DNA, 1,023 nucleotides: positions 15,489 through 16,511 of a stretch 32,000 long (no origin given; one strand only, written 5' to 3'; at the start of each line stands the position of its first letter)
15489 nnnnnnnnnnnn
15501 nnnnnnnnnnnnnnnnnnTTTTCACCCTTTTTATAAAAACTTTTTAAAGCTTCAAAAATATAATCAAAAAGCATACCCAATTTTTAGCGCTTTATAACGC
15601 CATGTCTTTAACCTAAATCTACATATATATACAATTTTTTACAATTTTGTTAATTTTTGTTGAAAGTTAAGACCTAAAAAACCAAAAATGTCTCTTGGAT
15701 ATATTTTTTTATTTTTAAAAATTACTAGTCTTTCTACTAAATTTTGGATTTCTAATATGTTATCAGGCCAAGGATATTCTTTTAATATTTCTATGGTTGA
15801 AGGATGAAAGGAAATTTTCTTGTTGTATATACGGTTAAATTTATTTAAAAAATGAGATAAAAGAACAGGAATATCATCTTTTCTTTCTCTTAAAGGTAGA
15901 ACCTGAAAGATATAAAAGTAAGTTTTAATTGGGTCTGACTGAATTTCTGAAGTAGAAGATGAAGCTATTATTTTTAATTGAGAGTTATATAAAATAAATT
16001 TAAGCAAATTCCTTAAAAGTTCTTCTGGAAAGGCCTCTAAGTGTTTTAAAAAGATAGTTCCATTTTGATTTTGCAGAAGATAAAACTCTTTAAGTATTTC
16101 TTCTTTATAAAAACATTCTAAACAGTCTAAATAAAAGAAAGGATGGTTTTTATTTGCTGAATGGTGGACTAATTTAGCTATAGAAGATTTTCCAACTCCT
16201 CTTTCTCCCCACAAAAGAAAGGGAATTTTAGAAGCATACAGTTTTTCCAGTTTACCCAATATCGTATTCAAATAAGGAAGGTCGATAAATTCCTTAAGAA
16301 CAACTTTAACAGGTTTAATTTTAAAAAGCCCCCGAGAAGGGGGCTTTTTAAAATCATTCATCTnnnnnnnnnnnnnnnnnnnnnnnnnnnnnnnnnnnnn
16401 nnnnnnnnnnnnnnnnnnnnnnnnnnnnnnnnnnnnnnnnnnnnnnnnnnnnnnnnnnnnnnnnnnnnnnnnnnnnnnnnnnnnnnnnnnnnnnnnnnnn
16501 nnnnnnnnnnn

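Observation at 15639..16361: Stand-alone, catalytically degenerate sigma-54-activator AAA+ domain wedged between glnA and glutamate synthase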

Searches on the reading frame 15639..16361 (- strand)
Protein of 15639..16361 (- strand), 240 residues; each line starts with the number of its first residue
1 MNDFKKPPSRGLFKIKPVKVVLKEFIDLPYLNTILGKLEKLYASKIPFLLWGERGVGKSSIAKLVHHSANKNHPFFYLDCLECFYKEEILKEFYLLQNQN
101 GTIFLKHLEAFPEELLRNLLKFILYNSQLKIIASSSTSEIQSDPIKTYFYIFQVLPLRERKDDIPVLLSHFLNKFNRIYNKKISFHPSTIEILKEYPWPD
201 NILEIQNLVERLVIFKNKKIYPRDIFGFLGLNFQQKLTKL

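Call 3: search_protein_families(library=pfam, proteins=[window:15639-16361:-], max_evalue=1)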
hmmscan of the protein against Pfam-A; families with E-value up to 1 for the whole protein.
window:15639-16361:- (240 aa): 12 families
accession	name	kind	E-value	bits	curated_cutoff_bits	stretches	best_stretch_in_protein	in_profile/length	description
PF25601.1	AAA_lid_14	-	6.1e-19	68.1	27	1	158-219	1-63/87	AAA+ ATPase lid domain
PF14532.12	Sigma54_activ_2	-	1.8e-10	41.6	25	1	34-139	10-111/138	Sigma-54 interaction domain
PF00158.32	Sigma54_activat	-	1e-08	35.5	20.2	1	31-82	8-60/168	Sigma-54 interaction domain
PF13191.12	AAA_16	-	7.7e-05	23.7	32.6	1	48-156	27-104/167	AAA ATPase domain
PF00004.35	AAA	-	0.0002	22.2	21.2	1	49-111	2-69/131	ATPase family associated with various cellular activities (AAA)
PF05673.19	DUF815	-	0.0004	20.1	23.8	1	48-73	56-81/249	Protein of unknown function (DUF815)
PF13173.12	AAA_14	-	0.00051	20.5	27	1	48-147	5-109/129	AAA domain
PF07693.20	KAP_NTPase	-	0.0024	17.6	20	1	42-94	17-72/293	KAP family P-loop domain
PF13401.12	AAA_22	-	0.021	15.6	27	1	49-83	9-44/130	AAA domain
PF12775.13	AAA_7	-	0.024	14.6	25.8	1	38-71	26-59/181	P-loop containing dynein motor region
PF07728.20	AAA_5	-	0.029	14.8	22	1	48-91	2-44/139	AAA domain (dynein-related subfamily)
PF06068.19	TIP49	-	0.11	12.1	23.8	1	48-106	53-110/347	TIP49 P-loop domain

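Call 4: search_protein_families(library=ncbifam, proteins=[window:15639-16361:-], max_evalue=1)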
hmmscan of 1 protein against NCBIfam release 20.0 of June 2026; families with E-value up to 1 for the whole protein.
window:15639-16361:- (240 aa): 34 families (the best 25 are shown)
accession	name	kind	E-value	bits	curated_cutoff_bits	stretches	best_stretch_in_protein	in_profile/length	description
NF008485.2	PRK11388.1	equivalog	6.8e-21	74.2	551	2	153-219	498-564/643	dihydroxyacetone kinase operon transcriptional regulator DhaR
NF041906.1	V4R_TF_MobR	exception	8.5e-21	74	999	2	151-218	399-467/544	phenol degradation transcriptional regulator MobR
TIGR01817.1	nifA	equivalog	9e-20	70.9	528.85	2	154-225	366-438/534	nif-specific transcriptional activator NifA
NF041552.1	TF_PrdR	equivalog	1.1e-18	66.9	795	2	154-220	437-504/577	sigma-54 dependent transcriptional regulator PrdR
TIGR02915.1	PEP_resp_reg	equivalog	1.4e-17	63.7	502.6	2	153-224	308-381/445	PEP-CTERM-box response regulator transcription factor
NF008469.0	PRK11361.1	equivalog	1.5e-17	63.5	714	2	153-220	312-380/461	acetoacetate metabolism transcriptional regulator AtoC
TIGR02974.1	phageshock_pspF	equivalog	7.2e-17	61.6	443.55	2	149-216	164-233/336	phage shock protein operon transcriptional activator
NF003451.0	PRK05022.1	equivalog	2.6e-15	56.1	476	2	150-217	356-424/512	nitric oxide reductase transcriptional regulator NorR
NF007689.0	PRK10365.1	equivalog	4.9e-15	55.2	760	2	153-215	308-371/441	sigma-54-dependent response regulator transcription factor ZraR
NF038308.1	RNA_repair_RtcR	equivalog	6.8e-15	54.9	650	2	151-218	351-424/530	RNA repair transcriptional activator RtcR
NF047793.1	ResRegPgtA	equivalog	7.8e-15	54.6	650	1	33-210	151-337/414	two-component system response regulator PgtA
TIGR01818.1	ntrC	equivalog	1.1e-14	54.2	558.6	2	153-225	303-377/463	nitrogen regulation protein NR(I)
NF051870.1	NAssimRespRegNtrX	equivalog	1.3e-14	54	600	1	31-217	148-369/452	nitrogen assimilation response regulator NtrX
NF008622.0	PRK11608.1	equivalog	8.7e-14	51.3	529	2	148-217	170-241/329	phage shock protein operon transcriptional activator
TIGR02329.1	propionate_PrpR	equivalog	5.8e-12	45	499.2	2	153-216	382-450/526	propionate catabolism operon regulatory protein PrpR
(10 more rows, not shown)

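Call 7: find_homologous_proteins(query=window:15639-16361:-, max_evalue=0.001)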
Query window:15639-16361:- (240 aa): 1694 proteins with E <= 0.001 among 3485 candidates; the best 120 are listed.
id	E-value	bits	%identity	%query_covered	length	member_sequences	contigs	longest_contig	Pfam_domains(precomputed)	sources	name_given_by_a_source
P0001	6.6e-154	529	100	100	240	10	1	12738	PF00158.33,PF25601.2,PF14532.13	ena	-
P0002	7.2e-133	460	89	100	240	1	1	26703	PF13173.13,PF00158.33,PF25601.2,PF14532.13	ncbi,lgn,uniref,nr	ncbi:sigma 54-interacting transcriptional regulator [Thermodesulfobacterium hveragerdense]|uniref:si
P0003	2.0e-79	285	60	98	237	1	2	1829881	PF00158.33,PF25601.2,PF14532.13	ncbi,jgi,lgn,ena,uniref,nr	ncbi:hypothetical protein F1847_03775 [Thermodesulfobacterium sp. TA1]|uniref:sigma 54-interacting t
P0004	3.3e-19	88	31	83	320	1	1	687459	PF00158.33,PF07724.21,PF25601.2,PF02954.26,PF14532.13,PF07728.21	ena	-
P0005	1.2e-18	86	30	83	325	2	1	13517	PF00158.33,PF07724.21,PF25601.2,PF02954.26,PF14532.13,PF07728.21,PF01078.28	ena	-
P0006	1.6e-18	86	31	83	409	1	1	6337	PF00158.33,PF07724.21,PF25601.2,PF02954.26,PF00004.36,PF14532.13,PF07728.21,PF01078.28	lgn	-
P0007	3.4e-18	85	33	74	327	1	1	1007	PF00158.33,PF07724.21,PF25601.2,PF02954.26,PF14532.13,PF07728.21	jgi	jgi:two-component system response regulator HydG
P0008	3.7e-18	84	33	74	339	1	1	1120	PF00158.33,PF07724.21,PF25601.2,PF02954.26,PF14532.13,PF07728.21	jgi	jgi:two-component system response regulator HydG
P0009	5.7e-18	84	29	83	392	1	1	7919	PF00158.33,PF25601.2,PF14532.13,PF07728.21,PF00072.31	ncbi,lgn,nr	ncbi:sigma-54-dependent Fis family transcriptional regulator [Candidatus Saganbacteria bacterium]|nr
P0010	1.1e-17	83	32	78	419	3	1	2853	PF00158.33,PF07724.21,PF25601.2,PF02954.26,PF00004.36,PF14532.13,PF07728.21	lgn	-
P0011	3.2e-17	81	30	75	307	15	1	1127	PF00158.33,PF25601.2,PF02954.26,PF00004.36,PF14532.13,PF07728.21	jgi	-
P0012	3.3e-17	81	32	82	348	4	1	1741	PF00158.33,PF25601.2,PF02954.26,PF14532.13,PF07728.21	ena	-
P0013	3.9e-17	81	32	75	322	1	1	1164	PF00158.33,PF07724.21,PF25601.2,PF02954.26,PF14532.13,PF07728.21,PF01078.28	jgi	jgi:Nif-specific regulatory protein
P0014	4.8e-17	81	31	80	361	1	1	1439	PF00158.33,PF25601.2,PF02954.26,PF14532.13,PF07728.21,PF13191.13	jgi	-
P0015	6.5e-17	80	33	75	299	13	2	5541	PF00158.33,PF07724.21,PF25601.2,PF02954.26,PF14532.13,PF07728.21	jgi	jgi:transcriptional regulator with PAS, ATPase and Fis domain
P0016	9.5e-17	80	30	81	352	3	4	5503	PF00158.33,PF25601.2,PF02954.26,PF14532.13,PF07728.21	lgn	-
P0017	1.1e-16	80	30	74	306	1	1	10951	PF00158.33,PF25601.2,PF00004.36,PF14532.13,PF07728.21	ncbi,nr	ncbi:MAG: sigma 54-interacting transcriptional regulator, partial [Firmicutes bacterium]|nr:sigma 54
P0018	1.4e-16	79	31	71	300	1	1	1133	PF00158.33,PF25601.2,PF02954.26,PF00004.36,PF14532.13,PF07728.21,PF01078.28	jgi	jgi:Nif-specific regulatory protein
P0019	1.5e-16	79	28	84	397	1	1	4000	PF00158.33,PF07724.21,PF25601.2,PF02954.26,PF18024.8,PF00004.36,PF14532.13,PF07728.21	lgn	-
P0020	1.7e-16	79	32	75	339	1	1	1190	PF00158.33,PF07724.21,PF25601.2,PF02954.26,PF14532.13,PF07728.21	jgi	jgi:transcriptional regulator with PAS, ATPase and Fis domain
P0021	2.5e-16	79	34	69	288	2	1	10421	PF00158.33,PF25601.2,PF02954.26,PF14532.13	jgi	jgi:transcriptional regulator with GAF, ATPase, and Fis domain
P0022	2.7e-16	78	29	74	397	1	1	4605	PF00158.33,PF25601.2,PF02954.26,PF14532.13,PF07728.21,PF01078.28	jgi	jgi:Nif-specific regulatory protein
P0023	2.8e-16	78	32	79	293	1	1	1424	PF00158.33,PF07724.21,PF25601.2,PF02954.26,PF14532.13,PF07728.21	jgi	jgi:two-component system response regulator HydG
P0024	2.9e-16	78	35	75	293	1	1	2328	PF00158.33,PF07724.21,PF25601.2,PF02954.26,PF14532.13,PF07728.21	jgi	jgi:transcriptional regulator with PAS, ATPase and Fis domain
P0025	3.2e-16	78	32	71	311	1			PF00158.33,PF07724.21,PF25601.2,PF07726.18,PF18024.8,PF14532.13,PF07728.21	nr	nr:sigma 54-interacting transcriptional regulator [Clostridium sp. YIM B02506]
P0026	4.9e-16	78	31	80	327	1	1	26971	PF00158.33,PF25601.2,PF02954.26,PF14532.13,PF07728.21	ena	-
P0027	5.2e-16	77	29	78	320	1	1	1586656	PF00158.33,PF25601.2,PF02954.26,PF00493.30,PF14532.13,PF07728.21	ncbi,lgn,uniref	ncbi:sigma-54 interaction domain-containing protein [Rosettibacter firmus]|uniref:sigma-54 interacti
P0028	7.3e-16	77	32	75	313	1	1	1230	PF00158.33,PF07724.21,PF25601.2,PF02954.26,PF14532.13,PF07728.21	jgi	jgi:transcriptional regulator with PAS, ATPase and Fis domain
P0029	7.7e-16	77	30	81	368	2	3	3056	PF00158.33,PF25601.2,PF02954.26,PF14532.13,PF07728.21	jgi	-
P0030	1.0e-15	76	30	79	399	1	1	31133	PF00158.33,PF25601.2,PF14532.13,PF07728.21,PF00072.31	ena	-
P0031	1.3e-15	76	31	81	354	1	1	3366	PF00158.33,PF25601.2,PF02954.26,PF00004.36,PF14532.13,PF07728.21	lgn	-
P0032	1.4e-15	76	29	76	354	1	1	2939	PF00158.33,PF25601.2,PF02954.26,PF00004.36,PF14532.13,PF07728.21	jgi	jgi:transcriptional regulator with PAS, ATPase and Fis domain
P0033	1.4e-15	76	31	78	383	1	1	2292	PF00158.33,PF07724.21,PF25601.2,PF00004.36,PF14532.13,PF07728.21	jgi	jgi:formate hydrogenlyase transcriptional activator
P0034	2.1e-15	75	30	75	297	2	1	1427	PF00158.33,PF07724.21,PF25601.2,PF02954.26,PF14532.13,PF07728.21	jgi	jgi:transcriptional regulator with PAS, ATPase and Fis domain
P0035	2.4e-15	75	32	74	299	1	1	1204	PF00158.33,PF07724.21,PF25601.2,PF02954.26,PF14532.13,PF07728.21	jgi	jgi:transcriptional regulator with PAS, ATPase and Fis domain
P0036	2.5e-15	75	30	81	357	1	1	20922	PF00158.33,PF25601.2,PF02954.26,PF14532.13,PF07728.21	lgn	-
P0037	2.7e-15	75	29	76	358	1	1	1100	PF00158.33,PF25601.2,PF02954.26,PF00004.36,PF14532.13,PF07728.21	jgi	jgi:formate hydrogenlyase transcriptional activator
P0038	3.1e-15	75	29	81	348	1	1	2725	PF00158.33,PF25601.2,PF00004.36,PF14532.13,PF07728.21,PF13191.13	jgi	jgi:formate hydrogenlyase transcriptional activator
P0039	3.9e-15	75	30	77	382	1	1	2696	PF00158.33,PF07724.21,PF25601.2,PF02954.26,PF18024.8,PF00004.36,PF14532.13,PF07728.21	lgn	-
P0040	4.4e-15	74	28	87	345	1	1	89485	PF00158.33,PF07724.21,PF25601.2,PF02954.26,PF14532.13,PF07728.21,PF01078.28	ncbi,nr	ncbi:MAG: sigma-54-dependent Fis family transcriptional regulator [Deltaproteobacteria bacterium]|nr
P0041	5.2e-15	74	32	80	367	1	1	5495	PF00158.33,PF25601.2,PF14532.13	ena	-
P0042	5.9e-15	74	30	76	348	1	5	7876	PF00158.33,PF25601.2,PF02954.26,PF00004.36,PF14532.13,PF07728.21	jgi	jgi:transcriptional regulator with PAS, ATPase and Fis domain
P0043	6.0e-15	74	32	74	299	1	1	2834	PF00158.33,PF07724.21,PF25601.2,PF02954.26,PF14532.13,PF07728.21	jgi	jgi:transcriptional regulator with PAS, ATPase and Fis domain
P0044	7.3e-15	74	27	84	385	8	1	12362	PF00158.33,PF07724.21,PF25601.2,PF00004.36,PF14532.13,PF07728.21,PF00072.31,PF01078.28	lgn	-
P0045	7.5e-15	74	29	78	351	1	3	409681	PF00158.33,PF07724.21,PF25601.2,PF02954.26,PF00004.36,PF14532.13,PF07728.21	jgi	-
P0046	1.1e-14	73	30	85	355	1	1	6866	PF00158.33,PF25601.2,PF02954.26,PF14532.13,PF07728.21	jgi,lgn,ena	-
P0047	1.1e-14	73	28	78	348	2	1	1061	PF00158.33,PF25601.2,PF02954.26,PF00493.30,PF00004.36,PF14532.13,PF07728.21,PF01078.28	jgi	-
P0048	1.1e-14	73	30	77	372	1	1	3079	PF00158.33,PF25601.2,PF02954.26,PF14532.13,PF07728.21,PF01078.28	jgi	-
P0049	1.1e-14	73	30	76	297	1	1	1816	PF00158.33,PF25601.2,PF14532.13,PF07728.21,PF01078.28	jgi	-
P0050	1.2e-14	73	32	81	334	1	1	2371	PF00158.33,PF07724.21,PF25601.2,PF02954.26,PF00004.36,PF14532.13,PF07728.21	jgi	-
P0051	1.2e-14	73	30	77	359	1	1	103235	PF00158.33,PF07724.21,PF25601.2,PF18024.8,PF00004.36,PF14532.13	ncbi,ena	-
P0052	1.3e-14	73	32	78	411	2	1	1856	PF00158.33,PF07724.21,PF25601.2,PF02954.26,PF00004.36,PF14532.13,PF07728.21,PF13191.13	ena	-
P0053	1.3e-14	73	27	82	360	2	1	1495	PF00158.33,PF07724.21,PF25601.2,PF02954.26,PF00004.36,PF14532.13,PF07728.21,PF01078.28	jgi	-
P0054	1.4e-14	73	29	80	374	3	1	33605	PF00158.33,PF07724.21,PF25601.2,PF00004.36,PF14532.13,PF07728.21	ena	-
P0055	1.4e-14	73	25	76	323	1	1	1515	PF00158.33,PF25601.2,PF02954.26,PF00004.36,PF14532.13,PF07728.21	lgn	-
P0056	1.5e-14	73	29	80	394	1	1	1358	PF00158.33,PF07724.21,PF25601.2,PF02954.26,PF18024.8,PF00004.36,PF14532.13,PF07728.21,PF00072.31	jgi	jgi:two-component system response regulator AtoC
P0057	1.5e-14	73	27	78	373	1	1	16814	PF00158.33,PF07724.21,PF25601.2,PF02954.26,PF00493.30,PF00004.36,PF14532.13,PF07728.21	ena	-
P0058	1.7e-14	72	27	82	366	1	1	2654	PF20030.6,PF00158.33,PF07724.21,PF25601.2,PF02954.26,PF00004.36,PF14532.13,PF07728.21,PF01078.28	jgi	jgi:two-component system response regulator AtoC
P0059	1.7e-14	72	32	81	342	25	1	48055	PF00158.33,PF13384.13,PF07724.21,PF25601.2,PF02954.26,PF00004.36,PF14532.13,PF07728.21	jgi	-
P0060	1.7e-14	72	31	78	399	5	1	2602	PF00158.33,PF25601.2,PF02954.26,PF00493.30,PF00004.36,PF14532.13,PF07728.21,PF13191.13,PF13556.13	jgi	jgi:transcriptional regulator with PAS, ATPase and Fis domain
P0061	1.8e-14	72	28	72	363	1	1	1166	PF00158.33,PF25601.2,PF02954.26,PF14532.13,PF07728.21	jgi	jgi:two-component system nitrogen regulation response regulator NtrX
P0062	1.8e-14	72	30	74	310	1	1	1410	PF00158.33,PF25601.2,PF02954.26,PF00004.36,PF14532.13,PF07728.21,PF01078.28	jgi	jgi:two-component system response regulator HydG/two-component system response regulator AtoC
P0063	1.8e-14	72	29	80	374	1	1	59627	PF00158.33,PF07724.21,PF25601.2,PF00004.36,PF14532.13,PF07728.21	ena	-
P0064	1.9e-14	72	32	78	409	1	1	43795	PF00158.33,PF07724.21,PF25601.2,PF02954.26,PF00004.36,PF14532.13,PF07728.21,PF13191.13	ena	-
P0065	2.0e-14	72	28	85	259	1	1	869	PF00158.33,PF07724.21,PF25601.2,PF14532.13,PF07728.21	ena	-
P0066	2.3e-14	72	30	79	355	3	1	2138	PF00158.33,PF25601.2,PF14532.13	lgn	-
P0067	2.5e-14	72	27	82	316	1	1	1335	PF00158.33,PF07724.21,PF25601.2,PF02954.26,PF14532.13,PF07728.21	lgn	-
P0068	2.6e-14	72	30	75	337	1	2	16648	PF00158.33,PF25601.2,PF02954.26,PF14532.13,PF07728.21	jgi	jgi:transcriptional regulator with PAS, ATPase and Fis domain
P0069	2.6e-14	72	29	82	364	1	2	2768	PF00158.33,PF25601.2,PF00004.36,PF14532.13,PF07728.21,PF13191.13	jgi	jgi:transcriptional regulator with GAF, ATPase, and Fis domain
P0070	2.8e-14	72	31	71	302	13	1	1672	PF00158.33,PF25601.2,PF14532.13,PF07728.21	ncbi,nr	ncbi:MAG: sigma-54 dependent transcriptional regulator, partial [Candidatus Brocadiaceae bacterium]|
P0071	2.8e-14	72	30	76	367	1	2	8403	PF00158.33,PF25601.2,PF02954.26,PF00004.36,PF14532.13,PF07728.21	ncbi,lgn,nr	ncbi:MAG: sigma-54 dependent transcriptional regulator [Bdellovibrionaceae bacterium]|nr:sigma-54 de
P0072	3.1e-14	72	27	78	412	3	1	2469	PF00158.33,PF07724.21,PF25601.2,PF02954.26,PF00493.30,PF00004.36,PF14532.13,PF07728.21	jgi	jgi:two-component system response regulator AtoC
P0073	3.1e-14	72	27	78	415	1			PF00158.33,PF07724.21,PF25601.2,PF00493.30,PF00004.36,PF14532.13,PF07728.21,PF00072.31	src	-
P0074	3.2e-14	72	30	78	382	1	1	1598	PF00158.33,PF07724.21,PF25601.2,PF00004.36,PF14532.13,PF07728.21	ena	-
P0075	3.2e-14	72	31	81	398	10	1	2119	PF00158.33,PF25601.2,PF02954.26,PF00004.36,PF14532.13,PF07728.21,PF13191.13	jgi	-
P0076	3.2e-14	72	31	81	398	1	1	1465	PF00158.33,PF25601.2,PF02954.26,PF00004.36,PF14532.13,PF07728.21,PF13191.13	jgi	-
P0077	3.4e-14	71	29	74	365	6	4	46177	PF00158.33,PF25601.2,PF02954.26,PF14532.13,PF07728.21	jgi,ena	jgi:transcriptional regulator with PAS, ATPase and Fis domain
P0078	3.4e-14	71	28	75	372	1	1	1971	PF00158.33,PF25601.2,PF02954.26,PF00493.30,PF00004.36,PF14532.13,PF07728.21,PF01078.28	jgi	jgi:two-component system response regulator AtoC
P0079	3.5e-14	71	30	75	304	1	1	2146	PF00158.33,PF25601.2,PF02954.26,PF14532.13,PF07728.21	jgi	jgi:transcriptional regulator with GAF, ATPase, and Fis domain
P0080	3.9e-14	71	27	80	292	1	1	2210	PF00158.33,PF07724.21,PF25601.2,PF02954.26,PF18024.8,PF00493.30,PF00004.36,PF14532.13,PF07728.21,PF01078.28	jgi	jgi:transcriptional regulator with PAS, ATPase and Fis domain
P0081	4.0e-14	71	29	75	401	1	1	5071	PF00158.33,PF07724.21,PF25601.2,PF02954.26,PF14532.13,PF07728.21,PF00072.31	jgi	jgi:DNA-binding NtrC family response regulator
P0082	4.4e-14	71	29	81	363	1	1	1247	PF00158.33,PF25601.2,PF02954.26,PF14532.13,PF07728.21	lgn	-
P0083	4.5e-14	71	28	74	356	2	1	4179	PF00158.33,PF25601.2,PF00004.36,PF14532.13,PF07728.21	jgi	jgi:two-component system nitrogen regulation response regulator NtrX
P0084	4.7e-14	71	33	70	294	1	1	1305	PF00158.33,PF25601.2,PF02954.26,PF14532.13,PF07728.21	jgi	-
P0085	4.7e-14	71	29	89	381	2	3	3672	PF00158.33,PF25601.2,PF00004.36,PF14532.13,PF07728.21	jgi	jgi:transcriptional regulator with GAF, ATPase, and Fis domain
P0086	4.8e-14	71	26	80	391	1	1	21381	PF00158.33,PF25601.2,PF14532.13,PF07728.21,PF00072.31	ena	-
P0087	4.9e-14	71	27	76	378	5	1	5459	PF00158.33,PF25601.2,PF14532.13,PF07728.21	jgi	-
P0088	5.0e-14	71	29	77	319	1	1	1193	PF00158.33,PF25601.2,PF02954.26,PF14532.13,PF07728.21,PF01078.28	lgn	-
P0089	5.2e-14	71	29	80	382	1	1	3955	PF00158.33,PF07724.21,PF25601.2,PF00004.36,PF14532.13,PF07728.21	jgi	jgi:formate hydrogenlyase transcriptional activator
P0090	5.6e-14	71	30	79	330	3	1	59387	PF00158.33,PF25601.2,PF02954.26,PF00004.36,PF14532.13,PF07728.21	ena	-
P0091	5.7e-14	71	27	81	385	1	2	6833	PF00158.33,PF25601.2,PF00004.36,PF14532.13,PF07728.21,PF00072.31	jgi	jgi:two-component system, NtrC family, nitrogen regulation response regulator NtrX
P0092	5.8e-14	71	28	85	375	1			PF00158.33,PF25601.2,PF00004.36,PF14532.13,PF07728.21,PF13191.13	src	-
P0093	5.9e-14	71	27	87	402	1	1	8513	PF00158.33,PF25601.2,PF02954.26,PF14532.13,PF07728.21,PF00072.31,PF01078.28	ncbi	ncbi:MAG: sigma-54-dependent Fis family transcriptional regulator, partial [Spirochaetes bacterium]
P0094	6.1e-14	71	29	79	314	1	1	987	PF00158.33,PF07724.21,PF25601.2,PF02954.26,PF00004.36,PF14532.13,PF07728.21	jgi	jgi:transcriptional regulator with GAF, ATPase, and Fis domain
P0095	6.4e-14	71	28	79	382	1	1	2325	PF00158.33,PF07724.21,PF25601.2,PF00004.36,PF14532.13,PF07728.21,PF01078.28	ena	-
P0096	6.6e-14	71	26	78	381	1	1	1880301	PF00158.33,PF07724.21,PF25601.2,PF02954.26,PF00493.30,PF00004.36,PF14532.13,PF07728.21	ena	-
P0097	6.6e-14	71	29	76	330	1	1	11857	PF00158.33,PF25601.2,PF02954.26,PF18024.8,PF14532.13,PF07728.21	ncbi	-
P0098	7.2e-14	70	29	82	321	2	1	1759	PF00158.33,PF25601.2,PF07726.18,PF00004.36,PF14532.13,PF07728.21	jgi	jgi:transcriptional regulator with GAF, ATPase, and Fis domain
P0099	7.3e-14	70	30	75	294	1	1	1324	PF00158.33,PF07724.21,PF25601.2,PF02954.26,PF00004.36,PF14532.13,PF07728.21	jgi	jgi:transcriptional regulator with PAS, ATPase and Fis domain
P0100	7.6e-14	70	29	81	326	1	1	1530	PF00158.33,PF07724.21,PF25601.2,PF02954.26,PF00004.36,PF14532.13,PF07728.21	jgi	jgi:transcriptional regulator with PAS, ATPase and Fis domain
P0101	7.7e-14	70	30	81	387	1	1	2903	PF00158.33,PF25601.2,PF00004.36,PF14532.13,PF07728.21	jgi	jgi:transcriptional regulator with GAF, ATPase, and Fis domain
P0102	8.0e-14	70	30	81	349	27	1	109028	PF00158.33,PF25601.2,PF00004.36,PF14532.13,PF07728.21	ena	-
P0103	8.1e-14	70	29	74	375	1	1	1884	PF00158.33,PF07724.21,PF25601.2,PF02954.26,PF14532.13,PF07728.21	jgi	jgi:DNA-binding NtrC family response regulator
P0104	8.2e-14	70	27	77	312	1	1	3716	PF00158.33,PF25601.2,PF02954.26,PF18024.8,PF14532.13,PF07728.21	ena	-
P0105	9.2e-14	70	29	89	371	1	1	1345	PF00158.33,PF07724.21,PF25601.2,PF00004.36,PF14532.13,PF07728.21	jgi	jgi:transcriptional regulator with GAF, ATPase, and Fis domain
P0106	9.8e-14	70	27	71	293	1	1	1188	PF00158.33,PF07724.21,PF25601.2,PF02954.26,PF14532.13,PF07728.21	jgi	-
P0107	9.9e-14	70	26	81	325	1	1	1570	PF00158.33,PF25601.2,PF02954.26,PF00004.36,PF14532.13,PF07728.21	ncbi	ncbi:MAG: Fis family transcriptional regulator, partial [Bacteroidetes bacterium HGW-Bacteroidetes-2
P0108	1.0e-13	70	30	75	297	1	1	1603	PF00158.33,PF07724.21,PF25601.2,PF02954.26,PF14532.13,PF07728.21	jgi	jgi:transcriptional regulator with PAS, ATPase and Fis domain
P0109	1.1e-13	70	29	69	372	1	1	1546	PF00158.33,PF07724.21,PF25601.2,PF02954.26,PF00493.30,PF00004.36,PF14532.13,PF07728.21,PF01078.28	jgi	jgi:transcriptional regulator with PAS, ATPase and Fis domain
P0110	1.1e-13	70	28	78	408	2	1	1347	PF00158.33,PF07724.21,PF25601.2,PF02954.26,PF00004.36,PF14532.13,PF07728.21,PF00072.31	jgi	jgi:two-component system response regulator AtoC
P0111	1.1e-13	70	29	74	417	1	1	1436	PF00158.33,PF07724.21,PF25601.2,PF02954.26,PF14532.13,PF07728.21,PF00072.31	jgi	jgi:DNA-binding NtrC family response regulator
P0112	1.2e-13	70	29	77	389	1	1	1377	PF00158.33,PF07724.21,PF25601.2,PF00004.36,PF14532.13,PF07728.21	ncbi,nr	ncbi:MAG: sigma 54-interacting transcriptional regulator [Ignavibacteriaceae bacterium]|nr:sigma 54-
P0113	1.2e-13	70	29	84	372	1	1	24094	PF00158.33,PF07724.21,PF25601.2,PF00004.36,PF14532.13,PF07728.21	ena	-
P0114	1.2e-13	70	27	81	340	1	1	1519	PF00158.33,PF25601.2,PF00004.36,PF14532.13,PF07728.21,PF13191.13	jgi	-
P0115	1.2e-13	70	27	82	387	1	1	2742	PF00158.33,PF25601.2,PF14532.13,PF07728.21,PF00072.31,PF01078.28,PF06490.18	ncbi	ncbi:MAG: sigma-54-dependent Fis family transcriptional regulator, partial [Spirochaetes bacterium]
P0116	1.2e-13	70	29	75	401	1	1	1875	PF00158.33,PF07724.21,PF25601.2,PF02954.26,PF14532.13,PF07728.21,PF00072.31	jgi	jgi:DNA-binding NtrC family response regulator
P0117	1.2e-13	70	30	83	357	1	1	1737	PF00158.33,PF07724.21,PF25601.2,PF18024.8,PF00004.36,PF14532.13,PF07728.21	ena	-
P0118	1.3e-13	70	28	75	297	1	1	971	PF00158.33,PF07724.21,PF25601.2,PF02954.26,PF14532.13,PF07728.21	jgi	jgi:two-component system response regulator HydG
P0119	1.3e-13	70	29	82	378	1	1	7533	PF00158.33,PF25601.2,PF02954.26,PF14532.13,PF07728.21,PF01078.28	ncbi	-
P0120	1.4e-13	70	27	83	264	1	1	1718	PF00158.33,PF25601.2,PF14532.13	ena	-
